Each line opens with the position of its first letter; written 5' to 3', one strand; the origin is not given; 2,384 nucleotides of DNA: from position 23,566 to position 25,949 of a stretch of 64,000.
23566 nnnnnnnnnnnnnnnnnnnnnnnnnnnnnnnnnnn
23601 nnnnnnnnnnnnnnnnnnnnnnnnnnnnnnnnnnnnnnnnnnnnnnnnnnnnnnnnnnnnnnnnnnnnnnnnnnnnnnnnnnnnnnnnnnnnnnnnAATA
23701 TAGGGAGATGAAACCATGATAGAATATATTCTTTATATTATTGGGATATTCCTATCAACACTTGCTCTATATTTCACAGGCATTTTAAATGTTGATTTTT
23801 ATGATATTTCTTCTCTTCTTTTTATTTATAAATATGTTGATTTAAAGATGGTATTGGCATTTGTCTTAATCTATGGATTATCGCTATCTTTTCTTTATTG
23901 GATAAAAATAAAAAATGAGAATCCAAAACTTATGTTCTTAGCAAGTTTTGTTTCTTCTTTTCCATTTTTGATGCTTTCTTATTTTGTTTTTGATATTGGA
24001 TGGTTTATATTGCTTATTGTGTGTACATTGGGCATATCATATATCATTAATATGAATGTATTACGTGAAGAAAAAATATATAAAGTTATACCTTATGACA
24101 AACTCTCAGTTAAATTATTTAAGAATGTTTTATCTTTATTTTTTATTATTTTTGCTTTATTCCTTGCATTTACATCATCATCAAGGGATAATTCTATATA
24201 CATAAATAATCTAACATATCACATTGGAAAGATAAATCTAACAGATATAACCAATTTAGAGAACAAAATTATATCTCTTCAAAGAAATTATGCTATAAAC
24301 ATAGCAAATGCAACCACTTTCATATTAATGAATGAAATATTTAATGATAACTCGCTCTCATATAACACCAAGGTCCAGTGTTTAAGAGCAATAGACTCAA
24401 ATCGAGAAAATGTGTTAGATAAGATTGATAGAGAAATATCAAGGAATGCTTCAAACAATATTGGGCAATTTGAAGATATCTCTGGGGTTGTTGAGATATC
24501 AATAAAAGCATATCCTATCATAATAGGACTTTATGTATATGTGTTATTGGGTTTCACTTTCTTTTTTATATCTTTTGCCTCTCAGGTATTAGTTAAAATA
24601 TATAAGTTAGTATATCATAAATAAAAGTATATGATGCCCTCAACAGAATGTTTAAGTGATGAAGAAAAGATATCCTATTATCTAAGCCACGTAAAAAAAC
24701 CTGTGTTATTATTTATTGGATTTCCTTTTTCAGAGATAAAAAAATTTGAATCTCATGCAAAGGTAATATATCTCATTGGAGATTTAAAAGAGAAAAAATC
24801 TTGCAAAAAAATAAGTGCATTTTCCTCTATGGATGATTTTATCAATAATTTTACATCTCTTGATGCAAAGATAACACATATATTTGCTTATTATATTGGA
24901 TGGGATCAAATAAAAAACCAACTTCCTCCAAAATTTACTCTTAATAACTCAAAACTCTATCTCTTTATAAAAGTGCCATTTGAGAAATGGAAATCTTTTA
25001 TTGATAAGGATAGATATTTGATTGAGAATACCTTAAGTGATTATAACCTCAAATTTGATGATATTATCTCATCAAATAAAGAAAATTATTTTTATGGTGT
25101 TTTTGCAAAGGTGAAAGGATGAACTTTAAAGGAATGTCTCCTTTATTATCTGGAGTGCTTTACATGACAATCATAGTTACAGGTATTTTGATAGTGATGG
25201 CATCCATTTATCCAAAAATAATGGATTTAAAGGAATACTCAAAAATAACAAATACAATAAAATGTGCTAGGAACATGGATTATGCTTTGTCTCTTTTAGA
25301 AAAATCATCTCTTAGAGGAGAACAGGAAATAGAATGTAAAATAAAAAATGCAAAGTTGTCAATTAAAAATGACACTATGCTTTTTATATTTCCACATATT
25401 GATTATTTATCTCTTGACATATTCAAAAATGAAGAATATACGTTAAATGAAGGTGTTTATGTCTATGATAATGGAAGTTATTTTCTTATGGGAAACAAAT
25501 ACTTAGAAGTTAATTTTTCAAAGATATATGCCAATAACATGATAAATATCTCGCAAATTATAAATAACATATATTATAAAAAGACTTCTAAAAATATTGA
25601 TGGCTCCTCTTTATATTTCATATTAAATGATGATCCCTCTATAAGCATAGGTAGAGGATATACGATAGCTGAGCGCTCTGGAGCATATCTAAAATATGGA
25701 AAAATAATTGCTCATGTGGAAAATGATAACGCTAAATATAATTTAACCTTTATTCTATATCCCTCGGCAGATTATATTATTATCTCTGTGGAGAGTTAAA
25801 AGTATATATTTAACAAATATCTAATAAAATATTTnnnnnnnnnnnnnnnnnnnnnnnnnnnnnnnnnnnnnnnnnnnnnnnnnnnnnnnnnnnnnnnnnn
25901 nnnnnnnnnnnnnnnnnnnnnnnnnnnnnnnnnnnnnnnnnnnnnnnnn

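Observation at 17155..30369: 13-kb same-strand cell-surface locus led by a MinD-like ATPase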

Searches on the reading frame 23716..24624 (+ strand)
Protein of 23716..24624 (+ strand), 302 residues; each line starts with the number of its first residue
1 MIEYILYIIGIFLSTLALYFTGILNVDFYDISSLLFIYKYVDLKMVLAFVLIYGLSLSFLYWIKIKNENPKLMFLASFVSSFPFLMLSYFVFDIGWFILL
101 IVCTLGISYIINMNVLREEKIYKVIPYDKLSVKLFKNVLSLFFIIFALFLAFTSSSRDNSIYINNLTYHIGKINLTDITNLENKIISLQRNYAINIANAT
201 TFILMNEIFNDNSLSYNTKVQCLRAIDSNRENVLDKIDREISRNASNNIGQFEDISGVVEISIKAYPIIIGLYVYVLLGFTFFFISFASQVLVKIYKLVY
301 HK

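Call 4: search_protein_families(library=pfam, proteins=[window:23716-24624:+], max_evalue=0.1)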
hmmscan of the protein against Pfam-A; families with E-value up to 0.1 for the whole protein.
window:23716-24624:+ (302 aa): 1 family
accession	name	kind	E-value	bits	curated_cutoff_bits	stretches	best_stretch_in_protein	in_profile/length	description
PF20130.4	DUF6520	-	0.068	14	25.4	0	133-161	2-30/83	Family of unknown function (DUF6520)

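Call 5: search_protein_families(library=ncbifam, proteins=[window:23716-24624:+], max_evalue=0.1)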
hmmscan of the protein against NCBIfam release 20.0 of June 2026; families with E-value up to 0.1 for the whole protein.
window:23716-24624:+ (302 aa): 0 families

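Call 15: search_protein_families(library=phrogs, proteins=[window:23716-24624:+], max_evalue=0.1)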
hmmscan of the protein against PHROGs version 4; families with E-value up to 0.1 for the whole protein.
window:23716-24624:+ (302 aa): 1 family
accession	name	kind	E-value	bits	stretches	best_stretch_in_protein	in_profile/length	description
phrog_23267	-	unknown function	0.004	17.7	1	176-265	23-105/282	-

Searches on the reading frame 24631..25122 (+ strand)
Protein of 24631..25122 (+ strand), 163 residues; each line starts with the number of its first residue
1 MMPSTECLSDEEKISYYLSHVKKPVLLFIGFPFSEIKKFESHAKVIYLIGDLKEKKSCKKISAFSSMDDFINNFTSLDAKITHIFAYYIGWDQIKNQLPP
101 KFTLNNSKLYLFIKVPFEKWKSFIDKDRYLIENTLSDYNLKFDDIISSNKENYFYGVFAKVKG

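Call 4: search_protein_families(library=pfam, proteins=[window:24631-25122:+], max_evalue=0.1)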
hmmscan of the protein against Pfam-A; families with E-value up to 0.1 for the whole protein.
window:24631-25122:+ (163 aa): 1 family
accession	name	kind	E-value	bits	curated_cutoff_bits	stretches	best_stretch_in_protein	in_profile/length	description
PF13619.11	KTSC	-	0.058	13.6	25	0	89-125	8-42/58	KTSC domain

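Call 5: search_protein_families(library=ncbifam, proteins=[window:24631-25122:+], max_evalue=0.1)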
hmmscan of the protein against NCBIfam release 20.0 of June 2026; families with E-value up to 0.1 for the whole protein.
window:24631-25122:+ (163 aa): 0 families

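Call 15: search_protein_families(library=phrogs, proteins=[window:24631-25122:+], max_evalue=0.1)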
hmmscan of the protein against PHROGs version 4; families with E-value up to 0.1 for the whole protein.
window:24631-25122:+ (163 aa): 0 families

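Call 108: search_protein_families(library=pfam, proteins=[window:24631-25122:+], max_evalue=10)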
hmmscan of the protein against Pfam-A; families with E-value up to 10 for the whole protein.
window:24631-25122:+ (163 aa): 1 family
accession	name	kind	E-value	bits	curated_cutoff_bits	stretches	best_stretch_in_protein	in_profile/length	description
PF13619.11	KTSC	-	0.058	13.6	25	1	89-125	8-42/58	KTSC domain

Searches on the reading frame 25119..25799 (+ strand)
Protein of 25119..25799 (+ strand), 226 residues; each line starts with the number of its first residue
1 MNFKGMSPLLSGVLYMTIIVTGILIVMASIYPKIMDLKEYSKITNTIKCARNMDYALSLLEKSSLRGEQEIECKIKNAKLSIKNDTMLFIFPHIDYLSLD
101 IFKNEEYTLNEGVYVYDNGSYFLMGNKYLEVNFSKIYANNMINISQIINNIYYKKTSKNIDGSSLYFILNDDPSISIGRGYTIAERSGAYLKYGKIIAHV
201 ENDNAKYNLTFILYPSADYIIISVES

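Call 4: search_protein_families(library=pfam, proteins=[window:25119-25799:+], max_evalue=0.1)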
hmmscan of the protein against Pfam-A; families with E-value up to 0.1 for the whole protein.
window:25119-25799:+ (226 aa): 1 family
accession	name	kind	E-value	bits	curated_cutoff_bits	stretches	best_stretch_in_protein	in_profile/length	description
PF25124.1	DUF7816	-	0.04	14.5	27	1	76-113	9-47/71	Domain of unknown function (DUF7816)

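Call 5: search_protein_families(library=ncbifam, proteins=[window:25119-25799:+], max_evalue=0.1)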
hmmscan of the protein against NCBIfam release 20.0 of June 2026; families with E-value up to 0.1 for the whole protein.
window:25119-25799:+ (226 aa): 1 family
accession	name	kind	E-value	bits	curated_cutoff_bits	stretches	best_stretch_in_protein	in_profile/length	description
NF003271.0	PRK04250.1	equivalog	0.043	12.4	405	1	22-79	82-141/407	dihydroorotase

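Call 15: search_protein_families(library=phrogs, proteins=[window:25119-25799:+], max_evalue=0.1)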
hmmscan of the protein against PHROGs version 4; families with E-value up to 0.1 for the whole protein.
window:25119-25799:+ (226 aa): 0 families

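Call 33: search_protein_families(library=pfam, proteins=[window:25119-25799:+], max_evalue=10)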
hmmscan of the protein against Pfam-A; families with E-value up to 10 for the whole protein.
window:25119-25799:+ (226 aa): 2 families
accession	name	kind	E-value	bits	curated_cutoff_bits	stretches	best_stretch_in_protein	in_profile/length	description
PF25124.1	DUF7816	-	0.04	14.5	27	1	76-113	9-47/71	Domain of unknown function (DUF7816)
PF23960.2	DUF7289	-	0.11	12.4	27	1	5-87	2-83/238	Family of unknown function (DUF7289)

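Call 64: search_protein_representatives(protein=window:25119-25799:+)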
Query: 226 residues. Proteins with E-value up to 0.001 (for the whole library): 99; up to 1e-10: 13; up to 1e-30: 3. The best 99 are listed.
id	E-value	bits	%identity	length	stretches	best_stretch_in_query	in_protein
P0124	1.3e-140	482.2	100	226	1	1-226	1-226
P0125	2.0e-49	184.3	45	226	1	4-225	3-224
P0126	4.5e-38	147.2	39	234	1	4-225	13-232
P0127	4.5e-17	78.6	29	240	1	4-224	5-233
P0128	1.2e-14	70.6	29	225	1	4-184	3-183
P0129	7.1e-14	68.1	31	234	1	4-225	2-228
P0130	2.2e-12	63.3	26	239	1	1-224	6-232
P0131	4.4e-12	62.3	26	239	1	9-223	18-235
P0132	4.4e-12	62.3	24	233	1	4-225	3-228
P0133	6.0e-12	61.8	26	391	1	1-225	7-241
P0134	2.9e-11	59.6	28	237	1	1-223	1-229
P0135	5.0e-11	58.8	27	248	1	9-223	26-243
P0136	8.4e-11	58.1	28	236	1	4-224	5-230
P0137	1.2e-10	57.6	27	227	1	10-225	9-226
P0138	3.0e-10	56.3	22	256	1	4-220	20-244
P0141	1.1e-09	54.4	29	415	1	4-224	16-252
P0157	1.2e-07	47.8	28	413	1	4-224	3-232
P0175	3.1e-06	43.2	37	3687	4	169-218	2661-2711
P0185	1.3e-05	41.1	25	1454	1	4-224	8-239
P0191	1.7e-05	40.8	29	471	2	142-225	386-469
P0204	1.0e-04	38.3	25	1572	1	3-225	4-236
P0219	7.8e-04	35.3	27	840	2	139-223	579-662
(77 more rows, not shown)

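Call 67: search_protein_families(library=pfam, alignment_id=A2, max_evalue=0.01)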
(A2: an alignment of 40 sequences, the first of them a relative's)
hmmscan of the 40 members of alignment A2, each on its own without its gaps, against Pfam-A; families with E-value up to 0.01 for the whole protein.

A. member 1, P0124 (226 aa): 0 families

B. families by the number of members that match (of 40 scanned): 4 families
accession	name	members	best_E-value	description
PF23960.2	DUF7289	16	2.8e-10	Family of unknown function (DUF7289)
PF13314.11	DUF4083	1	0.00018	Domain of unknown function (DUF4083)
PF20780.2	TssR_M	1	0.0048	TssR second domain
PF15251.11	TAPR1-like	1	0.0049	Telomere attrition and p53 response 1 protein-like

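Call 80: search_protein_families(library=pfam, proteins=[P0185, P0204, P0175, P0133, P0141, P0157, P0219, P0191], max_evalue=0.001)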
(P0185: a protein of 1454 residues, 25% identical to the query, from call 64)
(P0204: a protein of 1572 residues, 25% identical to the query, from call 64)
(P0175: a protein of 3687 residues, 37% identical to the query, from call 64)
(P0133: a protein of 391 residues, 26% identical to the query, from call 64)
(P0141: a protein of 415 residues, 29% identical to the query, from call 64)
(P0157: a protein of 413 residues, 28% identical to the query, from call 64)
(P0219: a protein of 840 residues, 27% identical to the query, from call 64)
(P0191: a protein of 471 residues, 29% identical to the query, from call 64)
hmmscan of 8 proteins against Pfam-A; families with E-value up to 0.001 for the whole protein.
P0185 (1454 aa): 15 families
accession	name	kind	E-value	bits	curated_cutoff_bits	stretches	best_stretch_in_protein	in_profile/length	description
PF18998.6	Flg_new_2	-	1.5e-52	175.9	23.6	4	699-771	3-71/73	Divergent InlB B-repeat domain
PF13360.13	PQQ_2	-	1.2e-51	176.1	27.6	4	1176-1413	2-226/233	Outer membrane protein assembly factor BamB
PF13570.13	Beta-prop_ACSF4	-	7.4e-39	134.5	133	4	515-666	98-252/329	Beta-alanine-activating enzyme, beta-propeller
PF24817.1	WD40_WDHD1_1st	-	4.1e-22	79.1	109.9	1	428-565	4-145/291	WDHD1 first WD40 domain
PF22701.2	Mala_s_1-like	-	5.3e-19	69.2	27.5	1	792-879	25-121/195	Mal s 1 allergenic protein-like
PF00400.38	WD40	-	7.4e-19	67.8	27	0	620-653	2-36/39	WD domain, G-beta repeat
PF25174.1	Beta-prop_THOC3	-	1.1e-16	61.1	305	1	403-571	18-193/272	THOC3 beta-propeller domain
PF25292.1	Beta-prop_CGLA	-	1.5e-15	57.9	26.8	2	823-919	7-109/316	Lambda-carrageenase beta-propeller domain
PF23754.1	Beta-prop_IP5PC_F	-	1e-14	54.7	27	1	544-645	283-382/392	IP5P C-F beta-propeller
PF24807.1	WD40_CDC20-Fz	-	4.5e-12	46.3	200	0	425-552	47-180/292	CDC20/Fizzy WD40 domain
PF06739.17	SBBP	-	9.5e-10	38.7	20.5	0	805-823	13-31/38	Beta-propeller repeat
PF08450.18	SGL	-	5.5e-09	36.4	26.3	0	585-625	179-220/246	SMP-30/Gluconolactonase/LRE-like region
PF23960.2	DUF7289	-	1.4e-08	35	27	1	9-128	2-115/238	Family of unknown function (DUF7289)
PF23411.1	Beta-prop_Vps41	-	8.6e-07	29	33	0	860-938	29-107/332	Vps42 beta-propeller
PF09479.16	Flg_new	-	2.4e-06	28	27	0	705-767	8-64/65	Listeria-Bacteroides repeat domain (List_Bact_rpt)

P0204 (1572 aa): 1 family
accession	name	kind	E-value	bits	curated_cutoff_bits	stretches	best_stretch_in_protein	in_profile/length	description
PF13385.13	Laminin_G_3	-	1.4e-33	116.6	27.6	2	1206-1358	1-150/151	Concanavalin A-like lectin/glucanases superfamily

P0175 (3687 aa): 3 families
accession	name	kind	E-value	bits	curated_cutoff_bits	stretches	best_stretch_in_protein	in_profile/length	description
PF16184.11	Cadherin_3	-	0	1703.9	25.5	31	2893-2989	1-97/106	Cadherin-like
PF17803.7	Cadherin_4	-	4.7e-164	533.7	25.1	24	3109-3174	2-65/71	Bacterial cadherin-like domain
PF17963.7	Big_9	-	3.7e-55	185.2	23.6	1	1175-1284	1-88/89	Bacterial Ig domain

P0133 (391 aa): 2 families
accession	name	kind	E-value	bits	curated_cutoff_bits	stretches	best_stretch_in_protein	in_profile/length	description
PF23960.2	DUF7289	-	0.00021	21.4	27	1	11-127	2-116/238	Family of unknown function (DUF7289)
PF18331.6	PKHD_C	-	0.00063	20.2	22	0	50-80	1-31/43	PKHD-type hydroxylase C-terminal domain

P0141 (415 aa): 0 families

P0157 (413 aa): 0 families

P0219 (840 aa): 2 families
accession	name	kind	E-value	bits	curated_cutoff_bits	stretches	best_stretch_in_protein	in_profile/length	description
PF13385.13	Laminin_G_3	-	2.3e-43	148.4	27.6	2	215-374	1-151/151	Concanavalin A-like lectin/glucanases superfamily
PF23960.2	DUF7289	-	5.8e-06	26.5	27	1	3-121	1-120/238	Family of unknown function (DUF7289)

P0191 (471 aa): 1 family
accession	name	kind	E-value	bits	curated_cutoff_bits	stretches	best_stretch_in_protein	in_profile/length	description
PF13385.13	Laminin_G_3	-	8.3e-16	58.9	27.6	1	212-374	5-151/151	Concanavalin A-like lectin/glucanases superfamily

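Call 81: predict_structure(alignment_id=A2)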
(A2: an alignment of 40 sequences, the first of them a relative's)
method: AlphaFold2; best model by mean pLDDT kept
length: 226 residues; sequences in the alignment: 40
mean_pLDDT: 89.9   pTM: 0.59
mean pLDDT of the five models: 89.9, 88.6, 87.4, 84.5, 83.0
residues with pLDDT >= 90: 154; 70-90: 52; 50-70: 18; < 50: 2
segments of 3 or more residues with pLDDT < 50: none
pLDDT, mean of each block of 10 residues (from residue 1): 80 97 97 87 89 91 90 89 85 66 54 91 96 97 97 97 94 96 95 96 97 96 96
secondary structure, 60 per line:
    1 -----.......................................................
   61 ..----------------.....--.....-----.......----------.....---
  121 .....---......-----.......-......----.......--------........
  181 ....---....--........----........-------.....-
elements in order: H6-62 E79-83 E86-90 H96-102 E113-117 E121-125 E129-134 E140-143 E148-153 E158-161 H173-176 E177-184 E188-191 E194-201 E206-213 E221-225

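Call 83: fold_search(model_id=the predicted structure, library=pdb)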
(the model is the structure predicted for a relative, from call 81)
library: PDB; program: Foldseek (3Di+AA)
matches with E <= 10: 823; with E <= 0.001: 2
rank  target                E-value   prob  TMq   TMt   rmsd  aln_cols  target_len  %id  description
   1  7dd9_A                7.0e-04  1.00  0.36  0.08   8.4       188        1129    8  Cryo-EM structure of the Ams1 and Nbr1 complex (released 2021-07-14)
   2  6lz1_A                9.6e-04  1.00  0.36  0.09   8.4       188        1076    8  Structure of S.pombe alpha-mannosidase Ams1 (released 2020-09-09)
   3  7ufs_A                3.7e-03  1.00  0.36  0.08   6.5       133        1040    9  Cryo-EM Structure of Bl_Man38B at 3.4 A (released 2022-11-16)
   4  7ufu_A                7.8e-03  1.00  0.32  0.08   8.8       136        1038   12  Cryo-EM Structure of Bl_Man38A nucleophile mutant in complex with mannose at 2.7 A (released 2022-11-16)
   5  7ufr_A                1.1e-02  1.00  0.31  0.08   7.7       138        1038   12  Cryo-EM Structure of Bl_Man38A at 2.7 A (released 2022-11-16)
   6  5xqg_E                1.7e-02  1.00  0.33  0.09  10.8       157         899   16  Crystal structure of a PL 26 exo-rhamnogalacturonan lyase from Penicillium chrysogenum complexed with unsaturated gala (released 2018-03-21)
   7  5xqg_A                2.1e-02  1.00  0.33  0.09  11.6       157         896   15  Crystal structure of a PL 26 exo-rhamnogalacturonan lyase from Penicillium chrysogenum complexed with unsaturated gala (released 2018-03-21)
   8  4k15_A                2.7e-02  0.38  0.17  0.25  16.0       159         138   14  2.75 Angstrom Crystal Structure of Hypothetical Protein lmo2686 from Listeria monocytogenes EGD-e (released 2013-04-17)
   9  5xqg_F                3.5e-02  1.00  0.33  0.09  11.4       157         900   15  Crystal structure of a PL 26 exo-rhamnogalacturonan lyase from Penicillium chrysogenum complexed with unsaturated gala (released 2018-03-21)
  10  4k15_B                3.5e-02  0.30  0.16  0.25  17.9       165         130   13  2.75 Angstrom Crystal Structure of Hypothetical Protein lmo2686 from Listeria monocytogenes EGD-e (released 2013-04-17)
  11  5xq3_A                5.7e-02  0.99  0.33  0.09  10.2       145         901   16  Crystal structure of a PL 26 exo-rhamnogalacturonan lyase from Penicillium chrysogenum (released 2018-03-21)
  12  4k15_C                8.7e-02  0.20  0.15  0.24  16.0       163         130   11  2.75 Angstrom Crystal Structure of Hypothetical Protein lmo2686 from Listeria monocytogenes EGD-e (released 2013-04-17)
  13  3ecq_A                1.0e-01  0.57  0.26  0.06  21.1       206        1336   12  Endo-alpha-N-acetylgalactosaminidase from Streptococcus pneumoniae: SeMet structure (released 2008-09-09)
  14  5y82_A                1.4e-01  0.97  0.31  0.35   5.5       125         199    9  Crystal structure of the periplasmic domain of the Thermotoga maritima YidC (released 2018-07-11)
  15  4fhm_B                1.4e-01  0.14  0.16  0.06  20.0       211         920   11  Nup37-Nup120(aa1-961) complex from Schizosaccharomyces pombe (released 2012-09-26)
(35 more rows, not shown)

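Call 93: search_solved_structures(query=A2, max_evalue=10)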
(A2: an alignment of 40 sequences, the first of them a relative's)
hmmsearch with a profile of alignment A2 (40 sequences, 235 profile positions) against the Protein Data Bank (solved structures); distinct sequences matched with E-value up to 10: 13.
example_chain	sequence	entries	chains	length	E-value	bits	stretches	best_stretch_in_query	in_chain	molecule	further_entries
8prj_A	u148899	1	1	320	0.00089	22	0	81-116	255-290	v31Bagel8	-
8fk7_A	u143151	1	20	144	0.057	16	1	1-50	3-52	Flagellin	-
8pra_A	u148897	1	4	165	0.098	15.3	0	81-116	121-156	Cell surface protein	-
4jcc_A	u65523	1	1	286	0.21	14.2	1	43-90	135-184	Iron-compound ABC transporter, iron-compound-binding protein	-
2m7g_A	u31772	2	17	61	0.31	13.6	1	15-60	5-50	Geopilin domain 1 protein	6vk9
8pfb_G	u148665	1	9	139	0.33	13.5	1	16-59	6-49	Type IV pilin PilE1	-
8tob_GA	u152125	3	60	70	0.34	13.5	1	15-67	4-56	Fimbrial protein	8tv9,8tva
7f8f_A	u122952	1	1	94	0.39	13.3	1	22-89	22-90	Robl_LC7 domain-containing protein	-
8prs_A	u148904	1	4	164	0.56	12.8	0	81-116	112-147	nvBagel4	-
7tgg_A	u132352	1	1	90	0.82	12.2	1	14-60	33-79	Geopilin domain 1 protein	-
7f7r_A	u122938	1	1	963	2.5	10.7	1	99-180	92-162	GH31 alpha-N-acetylgalactosaminidase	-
6m76_A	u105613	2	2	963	2.5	10.7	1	99-180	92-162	LPXTG-motif cell wall anchor domain protein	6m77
7f7q_A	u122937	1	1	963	2.5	10.7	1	99-180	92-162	GH31 alpha-N-acetylgalactosaminidase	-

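Call 105: search_protein_families(library=ncbifam, alignment_id=A2, max_evalue=0.05)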
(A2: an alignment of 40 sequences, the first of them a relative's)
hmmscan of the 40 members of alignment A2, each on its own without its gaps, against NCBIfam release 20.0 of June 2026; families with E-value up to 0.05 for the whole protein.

A. member 1, P0124 (226 aa): 1 family
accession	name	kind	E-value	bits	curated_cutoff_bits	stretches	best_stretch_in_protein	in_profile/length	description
NF003271.0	PRK04250.1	equivalog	0.043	12.4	405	0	22-79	82-141/407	dihydroorotase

B. families by the number of members that match (of 40 scanned): 16 families
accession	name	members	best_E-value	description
TIGR02537.2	arch_flag_Nterm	2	0.0036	archaellin/type IV pilin N-terminal domain-containing protein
TIGR04558.1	SoxH_rel_PQQ_1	1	0.0031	quinoprotein relay system zinc metallohydrolase 1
TIGR01710.1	typeII_sec_gspG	1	0.0074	type II secretion system major pseudopilin GspG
NF011525.0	PRK14964.1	1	0.011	DNA polymerase III subunits gamma and tau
NF002595.0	PRK02251.2-1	1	0.014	cell division protein CrgA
NF052636.1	Rick_Adr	1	0.018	adhesin Adr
NF002456.0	PRK01636.1-4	1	0.018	fluoride efflux transporter CrcB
NF045891.1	ICE_Mbov_0400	1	0.019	Mbov_0400 family ICE element protein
TIGR02244.1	HAD-IG-Ncltidse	1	0.02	HAD-IG family 5'-nucleotidase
TIGR03661.1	T1SS_VCA0849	1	0.03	type I secretion C-terminal target domain-containing protein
NF040982.1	ComGD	1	0.032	competence type IV pilus minor pilin ComGD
TIGR01911.1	HesB_rel_seleno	1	0.042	HesB-like protein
NF003271.0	PRK04250.1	1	0.043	dihydroorotase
NF005301.0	PRK06830.1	1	0.047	ATP-dependent 6-phosphofructokinase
TIGR00959.1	ffh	1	0.048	signal recognition particle protein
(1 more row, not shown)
